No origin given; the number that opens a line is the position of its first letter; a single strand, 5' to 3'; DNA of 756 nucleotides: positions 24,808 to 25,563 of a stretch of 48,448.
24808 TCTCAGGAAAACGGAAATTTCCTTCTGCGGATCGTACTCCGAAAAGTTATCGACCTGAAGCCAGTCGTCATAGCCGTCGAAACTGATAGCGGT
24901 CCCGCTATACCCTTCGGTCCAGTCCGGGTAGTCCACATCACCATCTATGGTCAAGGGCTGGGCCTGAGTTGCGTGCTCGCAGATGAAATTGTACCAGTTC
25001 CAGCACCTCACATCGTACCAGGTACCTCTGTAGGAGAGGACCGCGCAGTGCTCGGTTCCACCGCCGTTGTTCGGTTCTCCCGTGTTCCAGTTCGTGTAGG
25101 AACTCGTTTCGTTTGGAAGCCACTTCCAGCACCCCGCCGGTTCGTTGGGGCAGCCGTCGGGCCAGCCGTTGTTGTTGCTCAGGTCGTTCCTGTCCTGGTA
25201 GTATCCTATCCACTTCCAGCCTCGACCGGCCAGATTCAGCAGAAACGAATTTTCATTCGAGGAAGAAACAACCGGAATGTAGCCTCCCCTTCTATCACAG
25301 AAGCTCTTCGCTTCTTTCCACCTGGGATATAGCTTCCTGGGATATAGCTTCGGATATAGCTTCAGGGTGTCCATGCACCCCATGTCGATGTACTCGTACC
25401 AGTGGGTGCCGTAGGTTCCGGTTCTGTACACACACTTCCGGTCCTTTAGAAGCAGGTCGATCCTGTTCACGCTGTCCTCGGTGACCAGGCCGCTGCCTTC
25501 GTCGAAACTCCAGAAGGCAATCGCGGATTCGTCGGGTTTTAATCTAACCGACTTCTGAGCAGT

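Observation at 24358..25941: Second pilin-lectin paralog carries EPN where the other carries QPD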

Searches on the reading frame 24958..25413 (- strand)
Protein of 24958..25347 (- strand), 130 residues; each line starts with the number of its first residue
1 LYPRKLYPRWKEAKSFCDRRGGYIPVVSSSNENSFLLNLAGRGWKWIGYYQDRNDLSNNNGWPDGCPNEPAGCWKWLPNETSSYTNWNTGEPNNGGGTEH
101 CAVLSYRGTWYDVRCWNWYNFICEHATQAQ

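Call 6: search_solved_structures(query=window:24958-25347:-, max_evalue=0.01, show_alignments=5)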
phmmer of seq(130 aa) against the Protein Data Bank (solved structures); distinct sequences matched with E-value up to 0.01: 110 (the best 60 are shown).
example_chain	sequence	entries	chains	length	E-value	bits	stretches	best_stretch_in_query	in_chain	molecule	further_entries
2ox9_A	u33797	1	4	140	2.1e-12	50.4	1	11-128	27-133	Collectin placenta 1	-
2ox8_A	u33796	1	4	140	5.8e-12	49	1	11-125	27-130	Scavenger receptor with C-type lectin type I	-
1rdi_1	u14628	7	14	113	6.7e-11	45.6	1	78-125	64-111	MANNOSE-BINDING PROTEIN-C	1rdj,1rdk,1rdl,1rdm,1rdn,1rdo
1bv4_A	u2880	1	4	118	8.1e-11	45.3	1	78-125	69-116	PROTEIN (MANNOSE-BINDING PROTEIN-C)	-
1kza_1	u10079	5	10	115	8.6e-11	45.2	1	78-125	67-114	MANNOSE-BINDING PROTEIN C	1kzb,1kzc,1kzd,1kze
3p7f_A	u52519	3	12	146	1.1e-10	44.9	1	6-125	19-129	C-type lectin domain family 4 member K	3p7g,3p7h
9rko_A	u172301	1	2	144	1.2e-10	44.7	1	8-125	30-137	C-type lectin domain family 4 member K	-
3p5d_A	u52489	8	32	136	1.3e-10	44.6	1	6-125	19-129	C-type lectin domain family 4 member K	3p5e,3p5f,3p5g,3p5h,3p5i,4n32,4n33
9hye_A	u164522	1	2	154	2e-10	44.1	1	72-125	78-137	C-type lectin domain family 4 member K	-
7qsr_A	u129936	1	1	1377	2.3e-10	43.9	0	7-125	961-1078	Secretory phospholipase A2 receptor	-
4n34_A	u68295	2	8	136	2.9e-10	43.5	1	6-125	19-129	C-type lectin domain family 4 member K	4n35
6y0l_A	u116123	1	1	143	3.1e-10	43.4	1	8-118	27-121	Low affinity immunoglobulin epsilon Fc receptor membrane-bound form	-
3c22_A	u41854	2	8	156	5e-10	42.7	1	6-125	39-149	C-type lectin domain family 4 member K | CD207 molecule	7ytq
5m62_A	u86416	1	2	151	6.8e-10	42.3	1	8-125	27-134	C-type lectin domain family 4 member K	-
3kqg_A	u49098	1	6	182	9.1e-10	41.9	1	6-125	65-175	C-type lectin domain family 4 member K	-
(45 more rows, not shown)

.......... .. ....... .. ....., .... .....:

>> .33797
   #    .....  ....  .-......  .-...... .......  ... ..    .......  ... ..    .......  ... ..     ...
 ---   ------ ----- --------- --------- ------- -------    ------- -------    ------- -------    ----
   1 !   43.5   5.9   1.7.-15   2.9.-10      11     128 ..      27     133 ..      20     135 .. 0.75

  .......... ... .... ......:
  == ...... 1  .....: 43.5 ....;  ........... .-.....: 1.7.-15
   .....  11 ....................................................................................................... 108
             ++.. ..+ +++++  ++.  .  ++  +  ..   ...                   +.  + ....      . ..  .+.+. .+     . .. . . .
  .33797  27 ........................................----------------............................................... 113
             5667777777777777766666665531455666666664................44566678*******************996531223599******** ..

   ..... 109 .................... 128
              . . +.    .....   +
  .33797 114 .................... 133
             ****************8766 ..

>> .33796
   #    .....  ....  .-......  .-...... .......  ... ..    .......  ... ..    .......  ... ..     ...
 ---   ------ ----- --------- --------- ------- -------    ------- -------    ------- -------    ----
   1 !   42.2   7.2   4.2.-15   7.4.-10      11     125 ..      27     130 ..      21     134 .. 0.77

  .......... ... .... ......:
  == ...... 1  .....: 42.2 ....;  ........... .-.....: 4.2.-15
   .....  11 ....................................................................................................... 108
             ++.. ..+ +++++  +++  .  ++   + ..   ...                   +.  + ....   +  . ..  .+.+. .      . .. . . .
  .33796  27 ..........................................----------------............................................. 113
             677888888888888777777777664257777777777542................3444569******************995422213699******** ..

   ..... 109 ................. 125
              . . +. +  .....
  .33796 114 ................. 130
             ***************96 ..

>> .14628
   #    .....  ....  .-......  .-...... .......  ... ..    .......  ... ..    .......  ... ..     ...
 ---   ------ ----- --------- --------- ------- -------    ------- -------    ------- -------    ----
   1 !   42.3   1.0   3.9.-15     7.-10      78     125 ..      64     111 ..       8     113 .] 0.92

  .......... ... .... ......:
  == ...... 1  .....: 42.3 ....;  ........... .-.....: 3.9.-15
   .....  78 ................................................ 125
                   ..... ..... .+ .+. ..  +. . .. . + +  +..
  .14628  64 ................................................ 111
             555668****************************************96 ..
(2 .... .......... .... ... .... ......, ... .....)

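Call 28: find_homologous_proteins(query=A1, max_evalue=0.001)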
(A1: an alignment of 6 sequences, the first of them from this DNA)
Query A1 (6 sequences) (152 aa, profile of the alignment): 13 proteins with E <= 0.001 among 581 candidates.
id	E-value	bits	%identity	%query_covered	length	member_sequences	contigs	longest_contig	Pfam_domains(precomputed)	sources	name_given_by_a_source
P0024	2.9e-14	71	29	74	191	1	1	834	PF00059.28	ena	-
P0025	5.7e-13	67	34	75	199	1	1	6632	PF00059.28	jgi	jgi:Lectin C-type domain/IPTL-CTERM motif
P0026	1.1e-11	62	36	78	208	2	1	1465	PF00059.28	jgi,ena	-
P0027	6.5e-11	60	35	81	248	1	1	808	PF00059.28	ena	-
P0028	1.1e-9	56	44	45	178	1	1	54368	PF00059.28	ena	-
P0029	1.2e-9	56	35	68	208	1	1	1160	PF00059.28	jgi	jgi:hypothetical protein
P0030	1.6e-9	56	34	48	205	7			PF00059.28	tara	tara:strand:+ start:433 stop:1050 length:618 start_codon:yes stop_codon:yes gene_type:complete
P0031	4.2e-9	54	34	45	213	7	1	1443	PF00059.28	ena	-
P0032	2.6e-8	52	28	79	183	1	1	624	PF07589.17,PF00059.28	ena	-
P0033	6.5e-8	50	29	76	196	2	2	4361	PF07589.17,PF00059.28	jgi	jgi:hypothetical protein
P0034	8.1e-8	50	35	77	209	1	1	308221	PF00059.28,PF18203.7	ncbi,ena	-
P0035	1.4e-7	49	35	71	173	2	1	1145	PF00059.28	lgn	-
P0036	2.6e-5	42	33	48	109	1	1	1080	PF00059.28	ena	-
